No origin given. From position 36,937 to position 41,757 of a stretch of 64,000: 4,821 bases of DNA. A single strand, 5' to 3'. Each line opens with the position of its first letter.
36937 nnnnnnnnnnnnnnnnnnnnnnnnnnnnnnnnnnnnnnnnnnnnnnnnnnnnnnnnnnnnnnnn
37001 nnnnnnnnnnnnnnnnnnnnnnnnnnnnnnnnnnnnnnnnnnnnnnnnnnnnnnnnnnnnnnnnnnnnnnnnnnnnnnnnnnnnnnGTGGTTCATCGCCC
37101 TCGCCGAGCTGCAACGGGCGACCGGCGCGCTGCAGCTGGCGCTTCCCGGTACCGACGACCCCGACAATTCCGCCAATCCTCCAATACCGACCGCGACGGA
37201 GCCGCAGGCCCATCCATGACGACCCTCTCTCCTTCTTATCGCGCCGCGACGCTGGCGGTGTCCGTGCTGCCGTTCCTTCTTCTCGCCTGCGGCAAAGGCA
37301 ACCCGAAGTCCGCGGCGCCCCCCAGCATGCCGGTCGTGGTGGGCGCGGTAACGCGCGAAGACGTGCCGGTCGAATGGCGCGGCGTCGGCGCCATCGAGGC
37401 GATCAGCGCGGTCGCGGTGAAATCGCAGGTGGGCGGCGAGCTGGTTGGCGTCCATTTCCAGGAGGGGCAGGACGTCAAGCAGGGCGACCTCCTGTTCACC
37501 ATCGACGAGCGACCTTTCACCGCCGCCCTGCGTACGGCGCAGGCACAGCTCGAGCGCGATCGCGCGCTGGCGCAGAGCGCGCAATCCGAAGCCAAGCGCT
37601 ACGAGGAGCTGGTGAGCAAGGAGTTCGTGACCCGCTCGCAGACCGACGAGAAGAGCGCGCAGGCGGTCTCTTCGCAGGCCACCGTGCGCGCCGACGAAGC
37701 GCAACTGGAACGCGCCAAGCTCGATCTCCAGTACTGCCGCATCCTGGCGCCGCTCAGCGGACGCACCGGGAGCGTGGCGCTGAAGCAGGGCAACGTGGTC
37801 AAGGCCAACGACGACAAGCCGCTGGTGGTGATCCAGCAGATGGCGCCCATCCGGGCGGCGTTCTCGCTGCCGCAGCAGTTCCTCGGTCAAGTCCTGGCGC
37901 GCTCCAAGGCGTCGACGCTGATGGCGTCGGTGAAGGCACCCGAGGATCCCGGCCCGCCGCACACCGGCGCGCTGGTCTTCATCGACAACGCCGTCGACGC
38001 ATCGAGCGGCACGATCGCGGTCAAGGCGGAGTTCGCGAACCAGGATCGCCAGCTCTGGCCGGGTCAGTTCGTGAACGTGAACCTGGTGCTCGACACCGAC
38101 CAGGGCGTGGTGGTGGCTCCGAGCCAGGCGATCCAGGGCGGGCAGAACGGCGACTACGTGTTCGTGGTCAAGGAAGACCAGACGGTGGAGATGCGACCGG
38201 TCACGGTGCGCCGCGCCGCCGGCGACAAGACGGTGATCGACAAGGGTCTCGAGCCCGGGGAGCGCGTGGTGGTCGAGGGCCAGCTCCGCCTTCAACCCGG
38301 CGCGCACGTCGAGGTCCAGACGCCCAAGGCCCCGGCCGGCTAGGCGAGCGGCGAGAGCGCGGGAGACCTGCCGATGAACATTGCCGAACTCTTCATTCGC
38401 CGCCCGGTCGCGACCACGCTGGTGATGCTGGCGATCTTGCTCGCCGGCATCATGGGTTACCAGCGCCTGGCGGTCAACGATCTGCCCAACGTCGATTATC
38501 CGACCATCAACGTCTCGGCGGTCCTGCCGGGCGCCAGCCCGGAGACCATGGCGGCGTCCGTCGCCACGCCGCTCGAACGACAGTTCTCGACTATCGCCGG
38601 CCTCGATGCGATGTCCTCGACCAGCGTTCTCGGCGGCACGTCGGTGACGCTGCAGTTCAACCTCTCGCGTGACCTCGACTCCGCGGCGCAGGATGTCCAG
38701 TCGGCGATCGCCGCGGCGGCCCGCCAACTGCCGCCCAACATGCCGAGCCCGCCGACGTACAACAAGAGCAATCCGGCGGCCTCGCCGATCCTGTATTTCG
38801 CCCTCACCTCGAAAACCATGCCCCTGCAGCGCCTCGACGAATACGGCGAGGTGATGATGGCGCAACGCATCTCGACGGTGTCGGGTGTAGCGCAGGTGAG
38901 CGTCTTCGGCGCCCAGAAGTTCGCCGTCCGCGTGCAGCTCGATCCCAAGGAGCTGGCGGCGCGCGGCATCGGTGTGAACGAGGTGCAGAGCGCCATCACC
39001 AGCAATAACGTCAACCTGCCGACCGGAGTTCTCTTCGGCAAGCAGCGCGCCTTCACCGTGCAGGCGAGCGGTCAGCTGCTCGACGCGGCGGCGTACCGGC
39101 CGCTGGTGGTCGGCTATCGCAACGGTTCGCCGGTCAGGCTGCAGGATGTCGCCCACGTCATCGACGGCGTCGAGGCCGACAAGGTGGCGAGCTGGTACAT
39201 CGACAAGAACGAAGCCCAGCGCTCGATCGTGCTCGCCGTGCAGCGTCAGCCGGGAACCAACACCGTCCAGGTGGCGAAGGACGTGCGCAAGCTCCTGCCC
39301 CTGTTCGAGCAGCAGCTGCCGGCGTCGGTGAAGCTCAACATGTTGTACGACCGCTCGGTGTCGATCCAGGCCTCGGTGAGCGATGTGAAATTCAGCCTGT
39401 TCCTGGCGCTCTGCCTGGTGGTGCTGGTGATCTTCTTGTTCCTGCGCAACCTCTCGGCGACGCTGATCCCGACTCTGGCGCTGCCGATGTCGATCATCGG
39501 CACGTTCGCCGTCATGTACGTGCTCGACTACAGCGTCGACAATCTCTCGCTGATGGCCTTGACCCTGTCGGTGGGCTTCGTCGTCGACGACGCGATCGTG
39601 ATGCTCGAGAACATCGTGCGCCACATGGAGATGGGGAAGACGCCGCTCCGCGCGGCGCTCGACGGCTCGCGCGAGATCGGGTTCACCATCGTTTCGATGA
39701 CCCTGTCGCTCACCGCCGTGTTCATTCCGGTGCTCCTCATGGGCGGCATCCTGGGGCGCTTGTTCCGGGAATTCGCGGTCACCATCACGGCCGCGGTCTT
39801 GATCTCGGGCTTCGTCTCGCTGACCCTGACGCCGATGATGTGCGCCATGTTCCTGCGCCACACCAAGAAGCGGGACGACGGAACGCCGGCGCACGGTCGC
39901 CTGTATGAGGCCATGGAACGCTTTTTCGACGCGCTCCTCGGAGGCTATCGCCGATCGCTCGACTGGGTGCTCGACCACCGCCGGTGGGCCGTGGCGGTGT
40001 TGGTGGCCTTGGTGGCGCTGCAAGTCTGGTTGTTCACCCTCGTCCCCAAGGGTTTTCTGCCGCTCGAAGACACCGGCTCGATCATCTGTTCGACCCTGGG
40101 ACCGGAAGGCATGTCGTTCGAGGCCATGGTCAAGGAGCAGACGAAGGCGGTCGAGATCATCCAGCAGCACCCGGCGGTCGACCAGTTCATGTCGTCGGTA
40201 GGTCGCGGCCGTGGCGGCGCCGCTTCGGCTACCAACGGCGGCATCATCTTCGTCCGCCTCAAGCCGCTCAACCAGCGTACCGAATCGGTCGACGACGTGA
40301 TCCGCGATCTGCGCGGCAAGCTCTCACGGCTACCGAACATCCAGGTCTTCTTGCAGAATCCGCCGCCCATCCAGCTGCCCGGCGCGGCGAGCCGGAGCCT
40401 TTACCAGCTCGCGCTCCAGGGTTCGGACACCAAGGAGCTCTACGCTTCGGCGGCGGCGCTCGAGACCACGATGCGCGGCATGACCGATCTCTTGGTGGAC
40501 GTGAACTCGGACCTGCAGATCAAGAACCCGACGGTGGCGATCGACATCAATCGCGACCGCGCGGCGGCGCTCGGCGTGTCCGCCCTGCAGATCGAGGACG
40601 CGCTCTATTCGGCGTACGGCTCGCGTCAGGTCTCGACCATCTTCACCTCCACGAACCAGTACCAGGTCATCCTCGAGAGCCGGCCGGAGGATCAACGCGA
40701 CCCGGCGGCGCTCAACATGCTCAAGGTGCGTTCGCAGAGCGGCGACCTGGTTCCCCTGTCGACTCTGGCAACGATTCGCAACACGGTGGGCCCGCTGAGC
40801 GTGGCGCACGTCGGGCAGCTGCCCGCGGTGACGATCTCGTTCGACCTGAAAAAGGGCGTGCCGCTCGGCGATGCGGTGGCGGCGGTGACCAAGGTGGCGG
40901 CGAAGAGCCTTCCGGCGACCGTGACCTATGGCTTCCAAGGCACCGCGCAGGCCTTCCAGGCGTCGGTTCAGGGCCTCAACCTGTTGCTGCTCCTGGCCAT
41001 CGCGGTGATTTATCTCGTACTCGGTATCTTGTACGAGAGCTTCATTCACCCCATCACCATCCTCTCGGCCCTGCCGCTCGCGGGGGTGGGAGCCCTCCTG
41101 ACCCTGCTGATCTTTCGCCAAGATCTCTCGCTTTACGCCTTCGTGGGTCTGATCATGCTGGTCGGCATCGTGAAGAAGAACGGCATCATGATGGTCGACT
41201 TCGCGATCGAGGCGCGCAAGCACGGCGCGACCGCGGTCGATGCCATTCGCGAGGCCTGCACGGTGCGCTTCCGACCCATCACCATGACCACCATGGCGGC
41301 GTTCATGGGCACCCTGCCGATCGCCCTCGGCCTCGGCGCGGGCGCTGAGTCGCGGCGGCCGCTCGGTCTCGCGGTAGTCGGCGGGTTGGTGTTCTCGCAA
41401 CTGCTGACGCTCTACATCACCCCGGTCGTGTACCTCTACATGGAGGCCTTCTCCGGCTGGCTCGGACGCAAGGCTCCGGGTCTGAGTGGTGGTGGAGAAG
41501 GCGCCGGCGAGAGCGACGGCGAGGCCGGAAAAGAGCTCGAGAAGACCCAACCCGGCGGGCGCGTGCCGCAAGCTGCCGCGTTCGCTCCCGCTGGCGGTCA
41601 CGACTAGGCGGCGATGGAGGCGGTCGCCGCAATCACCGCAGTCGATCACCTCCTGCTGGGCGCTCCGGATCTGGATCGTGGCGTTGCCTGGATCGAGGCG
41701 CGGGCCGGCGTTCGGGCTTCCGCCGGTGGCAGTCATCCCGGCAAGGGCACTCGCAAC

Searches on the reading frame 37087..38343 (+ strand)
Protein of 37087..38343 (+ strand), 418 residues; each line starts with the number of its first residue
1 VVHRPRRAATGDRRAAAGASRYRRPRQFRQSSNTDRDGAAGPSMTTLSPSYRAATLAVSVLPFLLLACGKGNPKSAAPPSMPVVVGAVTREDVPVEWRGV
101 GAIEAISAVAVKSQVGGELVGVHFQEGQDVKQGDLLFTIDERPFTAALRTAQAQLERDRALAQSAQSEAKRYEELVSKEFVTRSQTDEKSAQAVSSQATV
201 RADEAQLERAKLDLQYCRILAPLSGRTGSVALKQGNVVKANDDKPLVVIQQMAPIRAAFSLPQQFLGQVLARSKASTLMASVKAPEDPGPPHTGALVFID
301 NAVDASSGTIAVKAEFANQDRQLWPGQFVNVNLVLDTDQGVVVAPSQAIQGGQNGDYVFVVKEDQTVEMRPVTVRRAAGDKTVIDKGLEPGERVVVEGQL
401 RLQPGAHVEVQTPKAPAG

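Call 48: search_protein_families(library=pfam, proteins=[window:37087-38343:+], max_evalue=0.01)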
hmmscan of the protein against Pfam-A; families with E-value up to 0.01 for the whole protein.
window:37087-38343:+ (418 aa): 4 families
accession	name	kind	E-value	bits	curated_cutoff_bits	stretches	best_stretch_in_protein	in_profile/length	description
PF16576.10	HlyD_D23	-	1.8e-13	50.7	30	1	108-329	19-214/214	Barrel-sandwich domain of CusB or HlyD membrane-fusion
PF13437.12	HlyD_3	-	1.8e-07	32.3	22.2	1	219-325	2-105/106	HlyD family secretion protein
PF13533.13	Biotin_lipoyl_2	-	1.2e-06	28.7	29.8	1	109-140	1-32/32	Biotin-lipoyl like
PF00364.28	Biotin_lipoyl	-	0.0027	18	22.1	0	109-139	43-73/73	Biotin-requiring enzyme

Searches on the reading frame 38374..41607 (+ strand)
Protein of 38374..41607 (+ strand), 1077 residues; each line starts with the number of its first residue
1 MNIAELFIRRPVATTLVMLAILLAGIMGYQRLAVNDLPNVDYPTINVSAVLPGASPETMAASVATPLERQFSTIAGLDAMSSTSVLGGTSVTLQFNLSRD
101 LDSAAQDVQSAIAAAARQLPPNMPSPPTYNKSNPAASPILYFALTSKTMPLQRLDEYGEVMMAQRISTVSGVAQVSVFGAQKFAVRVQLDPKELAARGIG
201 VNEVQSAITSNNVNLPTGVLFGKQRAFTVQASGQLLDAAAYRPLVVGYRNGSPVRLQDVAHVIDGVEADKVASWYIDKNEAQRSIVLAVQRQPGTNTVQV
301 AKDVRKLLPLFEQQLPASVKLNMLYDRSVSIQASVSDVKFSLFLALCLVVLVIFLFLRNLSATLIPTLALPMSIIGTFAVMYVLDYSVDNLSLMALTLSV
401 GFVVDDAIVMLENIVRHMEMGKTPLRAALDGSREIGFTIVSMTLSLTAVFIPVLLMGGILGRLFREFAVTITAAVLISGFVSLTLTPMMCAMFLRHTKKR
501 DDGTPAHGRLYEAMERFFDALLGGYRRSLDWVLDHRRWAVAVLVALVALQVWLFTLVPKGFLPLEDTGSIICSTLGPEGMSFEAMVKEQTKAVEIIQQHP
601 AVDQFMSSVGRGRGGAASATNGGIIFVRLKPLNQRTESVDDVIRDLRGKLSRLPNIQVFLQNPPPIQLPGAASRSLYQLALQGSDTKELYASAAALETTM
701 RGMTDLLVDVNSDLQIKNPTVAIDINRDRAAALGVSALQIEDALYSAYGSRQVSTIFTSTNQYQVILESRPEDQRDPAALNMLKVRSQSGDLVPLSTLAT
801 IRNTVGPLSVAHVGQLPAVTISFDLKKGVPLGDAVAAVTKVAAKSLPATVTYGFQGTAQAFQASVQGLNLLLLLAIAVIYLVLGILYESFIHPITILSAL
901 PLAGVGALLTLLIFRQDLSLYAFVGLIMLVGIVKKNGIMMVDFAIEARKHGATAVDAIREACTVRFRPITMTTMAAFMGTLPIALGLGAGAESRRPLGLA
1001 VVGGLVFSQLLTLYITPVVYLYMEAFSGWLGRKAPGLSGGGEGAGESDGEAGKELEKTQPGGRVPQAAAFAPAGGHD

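Call 48: search_protein_families(library=pfam, proteins=[window:38374-41607:+], max_evalue=0.01)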
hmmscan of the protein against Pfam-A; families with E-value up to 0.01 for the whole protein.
window:38374-41607:+ (1077 aa): 3 families
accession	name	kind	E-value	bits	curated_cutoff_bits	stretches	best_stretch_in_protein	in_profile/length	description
PF00873.25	ACR_tran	-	0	1056.8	28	1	3-1023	1-1020/1021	AcrB/AcrD/AcrF family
PF03176.21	MMPL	-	8.7e-07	28.6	20.5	1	332-496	139-305/333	MMPL family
PF02355.23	SecD_SecF_C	-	0.0014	18.6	20.5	1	337-482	32-175/189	Protein export membrane protein SecD/SecF, C-terminal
